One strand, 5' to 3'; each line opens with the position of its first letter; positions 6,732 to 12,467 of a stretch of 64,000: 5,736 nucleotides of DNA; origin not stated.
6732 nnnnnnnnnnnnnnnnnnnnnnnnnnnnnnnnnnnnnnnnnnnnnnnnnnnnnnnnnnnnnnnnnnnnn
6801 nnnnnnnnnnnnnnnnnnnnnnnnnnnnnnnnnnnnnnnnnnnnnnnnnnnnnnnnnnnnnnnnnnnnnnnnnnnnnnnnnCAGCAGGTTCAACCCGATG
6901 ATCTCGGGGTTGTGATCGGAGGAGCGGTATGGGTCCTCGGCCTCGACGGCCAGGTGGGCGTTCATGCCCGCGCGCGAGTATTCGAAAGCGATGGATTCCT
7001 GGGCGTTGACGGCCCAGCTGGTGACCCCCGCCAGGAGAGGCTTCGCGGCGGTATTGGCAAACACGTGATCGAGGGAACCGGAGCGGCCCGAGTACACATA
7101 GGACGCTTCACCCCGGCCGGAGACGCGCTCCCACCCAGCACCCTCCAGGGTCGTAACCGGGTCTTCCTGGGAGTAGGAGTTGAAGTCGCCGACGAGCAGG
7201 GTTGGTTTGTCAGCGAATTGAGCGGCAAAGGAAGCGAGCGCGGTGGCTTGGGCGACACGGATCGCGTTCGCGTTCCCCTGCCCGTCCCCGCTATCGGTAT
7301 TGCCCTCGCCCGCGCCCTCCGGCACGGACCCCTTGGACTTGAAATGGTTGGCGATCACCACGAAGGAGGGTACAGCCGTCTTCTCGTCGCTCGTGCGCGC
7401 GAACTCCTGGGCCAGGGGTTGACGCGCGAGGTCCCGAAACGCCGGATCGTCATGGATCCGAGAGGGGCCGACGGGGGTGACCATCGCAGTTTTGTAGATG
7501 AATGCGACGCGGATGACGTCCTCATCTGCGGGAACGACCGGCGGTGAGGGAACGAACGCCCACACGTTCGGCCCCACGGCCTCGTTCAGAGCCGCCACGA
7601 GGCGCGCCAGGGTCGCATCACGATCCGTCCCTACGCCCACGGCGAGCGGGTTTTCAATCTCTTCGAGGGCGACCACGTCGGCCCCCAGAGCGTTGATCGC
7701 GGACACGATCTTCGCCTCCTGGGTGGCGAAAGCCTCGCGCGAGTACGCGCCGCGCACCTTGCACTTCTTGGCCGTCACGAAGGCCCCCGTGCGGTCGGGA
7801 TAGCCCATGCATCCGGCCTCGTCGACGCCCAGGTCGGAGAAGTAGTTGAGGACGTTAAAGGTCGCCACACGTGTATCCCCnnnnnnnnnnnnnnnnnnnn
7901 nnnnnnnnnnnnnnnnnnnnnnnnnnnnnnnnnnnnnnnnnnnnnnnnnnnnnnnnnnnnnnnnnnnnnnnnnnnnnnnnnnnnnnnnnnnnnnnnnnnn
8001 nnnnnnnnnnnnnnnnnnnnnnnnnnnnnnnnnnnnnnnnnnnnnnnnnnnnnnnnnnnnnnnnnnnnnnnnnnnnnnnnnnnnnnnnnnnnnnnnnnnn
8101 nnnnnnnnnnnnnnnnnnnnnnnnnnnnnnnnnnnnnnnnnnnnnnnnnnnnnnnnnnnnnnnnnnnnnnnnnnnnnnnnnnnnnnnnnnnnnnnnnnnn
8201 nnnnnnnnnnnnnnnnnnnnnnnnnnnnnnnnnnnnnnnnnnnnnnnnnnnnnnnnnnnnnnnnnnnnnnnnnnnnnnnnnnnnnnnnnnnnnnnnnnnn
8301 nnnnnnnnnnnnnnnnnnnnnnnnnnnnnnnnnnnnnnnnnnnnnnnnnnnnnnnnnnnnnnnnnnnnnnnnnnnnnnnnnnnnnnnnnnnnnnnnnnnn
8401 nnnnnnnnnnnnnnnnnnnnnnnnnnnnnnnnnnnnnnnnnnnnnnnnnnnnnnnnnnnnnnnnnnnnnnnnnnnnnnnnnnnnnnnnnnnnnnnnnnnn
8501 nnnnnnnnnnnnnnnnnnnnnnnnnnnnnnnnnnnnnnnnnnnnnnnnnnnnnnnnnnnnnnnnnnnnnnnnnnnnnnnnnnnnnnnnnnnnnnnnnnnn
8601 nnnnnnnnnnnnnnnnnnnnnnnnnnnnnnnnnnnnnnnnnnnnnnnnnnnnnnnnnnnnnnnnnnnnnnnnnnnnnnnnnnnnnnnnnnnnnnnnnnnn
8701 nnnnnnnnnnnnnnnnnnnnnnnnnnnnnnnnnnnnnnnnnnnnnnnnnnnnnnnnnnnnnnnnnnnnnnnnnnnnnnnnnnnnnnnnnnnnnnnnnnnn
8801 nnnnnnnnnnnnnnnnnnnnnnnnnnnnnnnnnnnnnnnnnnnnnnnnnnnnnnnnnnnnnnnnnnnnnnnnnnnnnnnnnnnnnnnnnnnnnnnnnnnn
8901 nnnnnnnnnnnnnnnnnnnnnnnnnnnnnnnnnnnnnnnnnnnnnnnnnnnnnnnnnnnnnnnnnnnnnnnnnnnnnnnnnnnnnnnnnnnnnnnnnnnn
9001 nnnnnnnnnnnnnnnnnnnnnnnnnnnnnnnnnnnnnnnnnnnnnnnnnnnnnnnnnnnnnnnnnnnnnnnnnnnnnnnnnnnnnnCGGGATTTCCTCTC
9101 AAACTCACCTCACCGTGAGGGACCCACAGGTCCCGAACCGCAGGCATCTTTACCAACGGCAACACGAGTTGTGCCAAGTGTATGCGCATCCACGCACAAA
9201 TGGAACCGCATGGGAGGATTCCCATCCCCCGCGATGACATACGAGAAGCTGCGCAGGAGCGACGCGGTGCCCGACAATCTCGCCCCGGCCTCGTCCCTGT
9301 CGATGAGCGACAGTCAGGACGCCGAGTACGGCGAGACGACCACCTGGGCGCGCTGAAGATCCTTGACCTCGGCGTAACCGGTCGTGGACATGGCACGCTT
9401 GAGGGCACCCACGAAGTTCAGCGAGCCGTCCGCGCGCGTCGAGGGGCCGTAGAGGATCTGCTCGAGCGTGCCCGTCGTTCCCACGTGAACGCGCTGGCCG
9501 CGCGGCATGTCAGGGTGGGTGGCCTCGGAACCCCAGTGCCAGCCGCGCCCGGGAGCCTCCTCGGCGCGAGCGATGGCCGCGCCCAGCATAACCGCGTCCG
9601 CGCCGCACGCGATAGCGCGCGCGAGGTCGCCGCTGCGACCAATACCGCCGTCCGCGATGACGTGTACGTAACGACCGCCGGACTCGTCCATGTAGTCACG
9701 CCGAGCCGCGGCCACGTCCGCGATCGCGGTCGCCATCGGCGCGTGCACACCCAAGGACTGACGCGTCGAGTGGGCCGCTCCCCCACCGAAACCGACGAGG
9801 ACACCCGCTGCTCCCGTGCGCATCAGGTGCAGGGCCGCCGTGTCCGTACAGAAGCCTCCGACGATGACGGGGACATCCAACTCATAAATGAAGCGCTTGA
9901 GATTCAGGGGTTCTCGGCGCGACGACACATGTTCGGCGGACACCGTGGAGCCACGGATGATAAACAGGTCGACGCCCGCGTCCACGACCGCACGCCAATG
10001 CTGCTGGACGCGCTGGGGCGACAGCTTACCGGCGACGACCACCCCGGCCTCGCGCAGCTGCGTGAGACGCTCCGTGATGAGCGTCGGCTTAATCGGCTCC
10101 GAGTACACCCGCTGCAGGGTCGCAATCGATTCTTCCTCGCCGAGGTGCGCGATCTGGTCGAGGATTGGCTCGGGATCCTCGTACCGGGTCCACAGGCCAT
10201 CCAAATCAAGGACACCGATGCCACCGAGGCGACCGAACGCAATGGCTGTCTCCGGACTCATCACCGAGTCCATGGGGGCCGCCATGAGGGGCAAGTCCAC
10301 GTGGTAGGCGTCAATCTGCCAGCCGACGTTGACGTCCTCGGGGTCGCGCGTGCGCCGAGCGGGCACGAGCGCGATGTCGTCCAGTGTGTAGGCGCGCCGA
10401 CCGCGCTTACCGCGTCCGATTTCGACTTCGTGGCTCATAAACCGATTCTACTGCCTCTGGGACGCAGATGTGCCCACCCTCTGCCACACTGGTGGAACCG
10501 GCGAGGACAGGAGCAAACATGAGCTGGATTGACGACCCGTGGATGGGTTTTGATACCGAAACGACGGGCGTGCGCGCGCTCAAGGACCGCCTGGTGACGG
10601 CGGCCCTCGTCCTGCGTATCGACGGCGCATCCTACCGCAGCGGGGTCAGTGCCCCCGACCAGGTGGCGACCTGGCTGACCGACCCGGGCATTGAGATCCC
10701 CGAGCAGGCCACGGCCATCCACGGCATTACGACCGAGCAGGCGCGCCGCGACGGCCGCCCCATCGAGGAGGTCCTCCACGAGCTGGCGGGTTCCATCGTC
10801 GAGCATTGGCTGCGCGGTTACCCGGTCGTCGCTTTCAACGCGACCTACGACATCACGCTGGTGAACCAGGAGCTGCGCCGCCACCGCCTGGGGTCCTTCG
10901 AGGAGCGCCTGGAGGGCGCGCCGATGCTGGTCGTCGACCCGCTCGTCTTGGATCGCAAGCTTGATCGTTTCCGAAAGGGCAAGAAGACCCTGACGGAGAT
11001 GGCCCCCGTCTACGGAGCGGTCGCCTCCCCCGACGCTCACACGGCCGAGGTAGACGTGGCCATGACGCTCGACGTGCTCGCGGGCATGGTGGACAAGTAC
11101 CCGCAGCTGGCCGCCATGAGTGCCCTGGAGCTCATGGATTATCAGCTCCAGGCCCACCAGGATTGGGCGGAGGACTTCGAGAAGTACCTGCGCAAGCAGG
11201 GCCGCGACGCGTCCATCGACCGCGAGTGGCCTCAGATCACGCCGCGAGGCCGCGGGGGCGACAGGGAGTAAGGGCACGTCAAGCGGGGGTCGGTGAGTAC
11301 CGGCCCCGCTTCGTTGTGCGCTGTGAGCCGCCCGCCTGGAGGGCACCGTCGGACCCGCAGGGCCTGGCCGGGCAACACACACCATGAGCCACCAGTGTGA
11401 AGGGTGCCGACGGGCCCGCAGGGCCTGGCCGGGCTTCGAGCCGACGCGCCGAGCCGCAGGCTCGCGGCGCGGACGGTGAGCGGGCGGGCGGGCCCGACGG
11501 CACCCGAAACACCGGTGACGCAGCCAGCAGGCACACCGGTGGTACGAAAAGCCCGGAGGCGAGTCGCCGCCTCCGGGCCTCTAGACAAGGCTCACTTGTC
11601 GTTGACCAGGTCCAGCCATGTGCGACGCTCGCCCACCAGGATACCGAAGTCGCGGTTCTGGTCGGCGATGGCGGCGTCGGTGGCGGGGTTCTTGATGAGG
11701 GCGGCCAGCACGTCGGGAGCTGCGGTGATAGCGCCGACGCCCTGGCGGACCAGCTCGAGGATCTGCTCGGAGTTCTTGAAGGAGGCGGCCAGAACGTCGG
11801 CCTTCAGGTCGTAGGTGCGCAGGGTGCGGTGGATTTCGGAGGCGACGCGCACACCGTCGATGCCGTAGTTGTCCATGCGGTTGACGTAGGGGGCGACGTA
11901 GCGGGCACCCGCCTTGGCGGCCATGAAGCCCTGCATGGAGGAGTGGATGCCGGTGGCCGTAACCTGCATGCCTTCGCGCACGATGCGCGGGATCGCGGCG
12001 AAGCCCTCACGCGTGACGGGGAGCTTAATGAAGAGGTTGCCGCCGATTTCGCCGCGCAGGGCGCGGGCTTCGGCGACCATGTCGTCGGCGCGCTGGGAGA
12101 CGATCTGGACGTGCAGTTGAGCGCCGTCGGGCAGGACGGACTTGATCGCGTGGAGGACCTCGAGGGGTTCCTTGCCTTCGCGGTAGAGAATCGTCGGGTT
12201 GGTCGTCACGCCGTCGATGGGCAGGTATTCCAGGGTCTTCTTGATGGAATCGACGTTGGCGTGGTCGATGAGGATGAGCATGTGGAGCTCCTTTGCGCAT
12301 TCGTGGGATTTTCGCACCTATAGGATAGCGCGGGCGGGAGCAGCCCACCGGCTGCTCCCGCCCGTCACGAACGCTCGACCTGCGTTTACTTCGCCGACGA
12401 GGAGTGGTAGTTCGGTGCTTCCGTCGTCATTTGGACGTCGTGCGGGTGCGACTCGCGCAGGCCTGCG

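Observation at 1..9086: Tandem sortase-anchored nuclease and sortase-anchored 5'-nucleotidase next to duplicated nucleoside-binding lipoproteins: an extracellular-DNA-to-nucleoside pipeline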

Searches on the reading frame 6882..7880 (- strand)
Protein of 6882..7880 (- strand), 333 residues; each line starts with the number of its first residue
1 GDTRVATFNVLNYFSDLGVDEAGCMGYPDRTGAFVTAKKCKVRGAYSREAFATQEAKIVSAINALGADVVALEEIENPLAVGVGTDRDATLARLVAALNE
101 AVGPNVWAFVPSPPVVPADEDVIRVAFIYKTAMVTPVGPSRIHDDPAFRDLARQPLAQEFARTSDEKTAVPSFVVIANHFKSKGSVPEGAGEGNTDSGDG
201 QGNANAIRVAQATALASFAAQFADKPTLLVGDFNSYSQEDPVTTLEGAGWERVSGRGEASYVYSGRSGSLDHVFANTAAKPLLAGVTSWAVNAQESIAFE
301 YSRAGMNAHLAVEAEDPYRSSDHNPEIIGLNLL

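Call 65: search_solved_structures(query=window:6882-7880:-, max_evalue=10, show_alignments=3)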
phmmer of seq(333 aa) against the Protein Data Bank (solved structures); distinct sequences matched with E-value up to 10: 1.
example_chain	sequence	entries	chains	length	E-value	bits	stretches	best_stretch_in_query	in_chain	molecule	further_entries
8azw_L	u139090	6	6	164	0.82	11.9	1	146-202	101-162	eL24 (60S ribosomal protein L24) | 60S ribosomal protein L24-like | 60S ribosomal protein L24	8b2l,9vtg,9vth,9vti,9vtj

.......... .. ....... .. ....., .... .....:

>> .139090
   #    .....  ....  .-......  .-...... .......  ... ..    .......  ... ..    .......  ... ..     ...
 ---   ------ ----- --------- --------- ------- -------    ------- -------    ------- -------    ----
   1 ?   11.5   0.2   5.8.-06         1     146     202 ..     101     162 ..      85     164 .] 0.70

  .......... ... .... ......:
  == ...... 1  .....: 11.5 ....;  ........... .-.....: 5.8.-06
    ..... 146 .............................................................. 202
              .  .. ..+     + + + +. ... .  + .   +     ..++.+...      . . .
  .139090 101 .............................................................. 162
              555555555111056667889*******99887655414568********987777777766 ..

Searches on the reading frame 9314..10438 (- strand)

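Call 7: search_protein_families(library=ncbifam, proteins=[window:9314-10438:-], max_evalue=0.001)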
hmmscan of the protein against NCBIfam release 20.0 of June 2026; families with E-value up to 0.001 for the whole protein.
window:9314-10438:- (374 aa): 17 families
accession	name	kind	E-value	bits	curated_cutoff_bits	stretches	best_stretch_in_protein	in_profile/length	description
TIGR01304.1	IMP_DH_rel_2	equivalog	8.7e-170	564.8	342.1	1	5-368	1-365/365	GuaB3 family IMP dehydrogenase-related protein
TIGR01302.1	IMP_dehydrog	equivalog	7.3e-37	127.3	481.5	2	134-298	214-368/450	IMP dehydrogenase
NF005311.0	PRK06843.1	equivalog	8e-25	87.6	779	2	151-297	161-296/404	inosine 5-monophosphate dehydrogenase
NF005493.0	PRK07107.1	equivalog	8.8e-25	87.2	585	1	135-298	234-393/502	IMP dehydrogenase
NF005869.0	PRK07807.1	equivalog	4.9e-19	68.7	549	1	144-298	228-371/479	GuaB1 family IMP dehydrogenase-related protein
NF052358.1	GMPRedGuaB1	equivalog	2.1e-18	66.7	675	1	144-298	228-371/479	GMP reductase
TIGR01303.1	IMP_DH_rel_1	equivalog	8.5e-15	54.6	562.75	1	144-297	226-368/475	GuaB1 family IMP dehydrogenase-related protein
NF003966.0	PRK05458.1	equivalog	2.1e-12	47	344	1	190-299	143-244/327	GMP reductase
NF003470.0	PRK05096.1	equivalog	1.7e-11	43.9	397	1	191-298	154-254/347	GMP reductase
TIGR01305.1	GMP_reduct_1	equivalog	6.4e-11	41.8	492.15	1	192-298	154-253/343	GMP reductase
TIGR01306.1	GMP_reduct_2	equivalog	2.9e-09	36.9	465.65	1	189-299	138-240/321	GMP reductase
NF008398.0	PRK11197.1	subfamily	1.3e-06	27.5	376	1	188-297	245-340/381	L-lactate dehydrogenase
NF033901.1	L_lactate_LldD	exception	5.1e-06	25.8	550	1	188-297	245-340/377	FMN-dependent L-lactate dehydrogenase LldD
NF002231.0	PRK01130.1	subfamily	3.6e-05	22.9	189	1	258-294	182-218/230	putative N-acetylmannosamine-6-phosphate 2-epimerase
TIGR03966.1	actino_HemFlav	equivalog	0.00024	19.9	470.85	1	252-289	297-334/385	pre-mycofactocin synthase MftD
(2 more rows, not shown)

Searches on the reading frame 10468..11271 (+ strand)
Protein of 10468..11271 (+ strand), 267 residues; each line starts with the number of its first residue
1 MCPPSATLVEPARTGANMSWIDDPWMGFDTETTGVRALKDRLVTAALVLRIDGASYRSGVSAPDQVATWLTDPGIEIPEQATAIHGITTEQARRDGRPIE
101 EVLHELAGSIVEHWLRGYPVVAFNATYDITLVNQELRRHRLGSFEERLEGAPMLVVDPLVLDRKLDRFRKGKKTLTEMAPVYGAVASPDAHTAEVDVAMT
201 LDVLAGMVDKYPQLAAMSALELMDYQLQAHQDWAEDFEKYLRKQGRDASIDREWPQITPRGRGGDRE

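Call 7: search_protein_families(library=ncbifam, proteins=[window:10468-11271:+], max_evalue=0.001)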
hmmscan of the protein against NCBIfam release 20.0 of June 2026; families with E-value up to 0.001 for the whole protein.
window:10468-11271:+ (267 aa): 19 families
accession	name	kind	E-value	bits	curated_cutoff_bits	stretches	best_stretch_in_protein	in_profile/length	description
NF005927.0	PRK07942.1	subfamily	1.1e-72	244.5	186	1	18-257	2-227/232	DNA polymerase III subunit epsilon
NF001688.0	PRK00448.1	equivalog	1.7e-13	49.1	873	1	17-232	417-608/1445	PolC-type DNA polymerase III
NF004963.0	PRK06309.1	equivalog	4.6e-13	49.3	245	1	28-223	7-175/232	DNA polymerase III subunit epsilon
TIGR01405.1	polC_Gram_pos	equivalog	1.2e-12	46.4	1043.45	1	17-235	183-377/1211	DNA polymerase III subunit alpha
NF005905.0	PRK07883.1-3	equivalog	3.6e-12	45.7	508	1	27-228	28-208/581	DEDD exonuclease domain-containing protein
NF005907.0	PRK07883.1-5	equivalog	7.2e-12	44.5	454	1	27-229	32-213/584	DEDD exonuclease domain-containing protein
TIGR01406.1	dnaQ_proteo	equivalog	2.2e-10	40.5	222.7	1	28-213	5-174/231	DNA polymerase III subunit epsilon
NF005906.0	PRK07883.1-4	equivalog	2.3e-09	36.2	495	1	22-235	5-196/563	DEDD exonuclease domain-containing protein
NF005289.0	PRK06807.1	equivalog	2.5e-09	36.8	335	1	24-173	9-137/313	3'-5' exonuclease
NF004316.1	PRK05711.1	equivalog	3.1e-09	36.8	196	1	28-210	6-172/234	DNA polymerase III subunit epsilon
NF005903.0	PRK07883.1-1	equivalog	2.7e-08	32.7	1038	1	9-214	26-216/642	DEDD exonuclease domain-containing protein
NF004719.0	PRK06063.1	equivalog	4.4e-08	32.4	389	1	14-197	7-166/331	DEDDh family exonuclease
NF004964.0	PRK06310.1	equivalog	5.8e-07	29.2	236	1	25-216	9-179/250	DNA polymerase III subunit epsilon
NF005904.0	PRK07883.1-2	equivalog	7.5e-07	27.8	969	1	66-222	66-208/584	DEDD exonuclease domain-containing protein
TIGR00573.1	dnaq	subfamily_domain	3.4e-06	26.7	71.5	1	28-227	12-190/217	exonuclease, DNA polymerase III, epsilon subunit family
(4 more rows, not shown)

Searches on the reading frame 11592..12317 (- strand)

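Call 7: search_protein_families(library=ncbifam, proteins=[window:11592-12317:-], max_evalue=0.001)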
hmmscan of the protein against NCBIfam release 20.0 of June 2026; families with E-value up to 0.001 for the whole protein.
window:11592-12317:- (241 aa): 10 families
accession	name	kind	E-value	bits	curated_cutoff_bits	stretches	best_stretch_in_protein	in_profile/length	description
NF009299.0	PRK12656.1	equivalog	5.3e-58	196.1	214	1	14-230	2-219/222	fructose-6-phosphate aldolase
NF009296.0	PRK12653.1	subfamily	1.7e-57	194.7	306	1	15-225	3-212/220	fructose-6-phosphate aldolase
TIGR00875.1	fsa_talC_mipB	equivalog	1.3e-56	191.4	245.95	1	13-224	1-209/213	fructose-6-phosphate aldolase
TIGR00874.1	talAB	equivalog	7.6e-13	48.5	396.2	1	93-210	125-253/317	transaldolase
TIGR02134.1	transald_staph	equivalog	7e-11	42.3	281.95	1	9-207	2-206/236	transaldolase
NF009001.0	PRK12346.1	subfamily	3.9e-10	39.8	439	1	95-209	128-253/316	transaldolase A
NF002881.0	PRK03343.1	subfamily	4.2e-09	36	367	1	75-136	117-179/370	transaldolase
NF008965.0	PRK12309.1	equivalog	2.1e-08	33.6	550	1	94-210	132-259/392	transaldolase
NF007080.0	PRK09533.1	equivalog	4.3e-05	21.5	712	1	74-128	116-171/949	bifunctional transaldolase/phosoglucose isomerase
NF003026.0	PRK03903.1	equivalog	7.2e-05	22.1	344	1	75-135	104-165/323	transaldolase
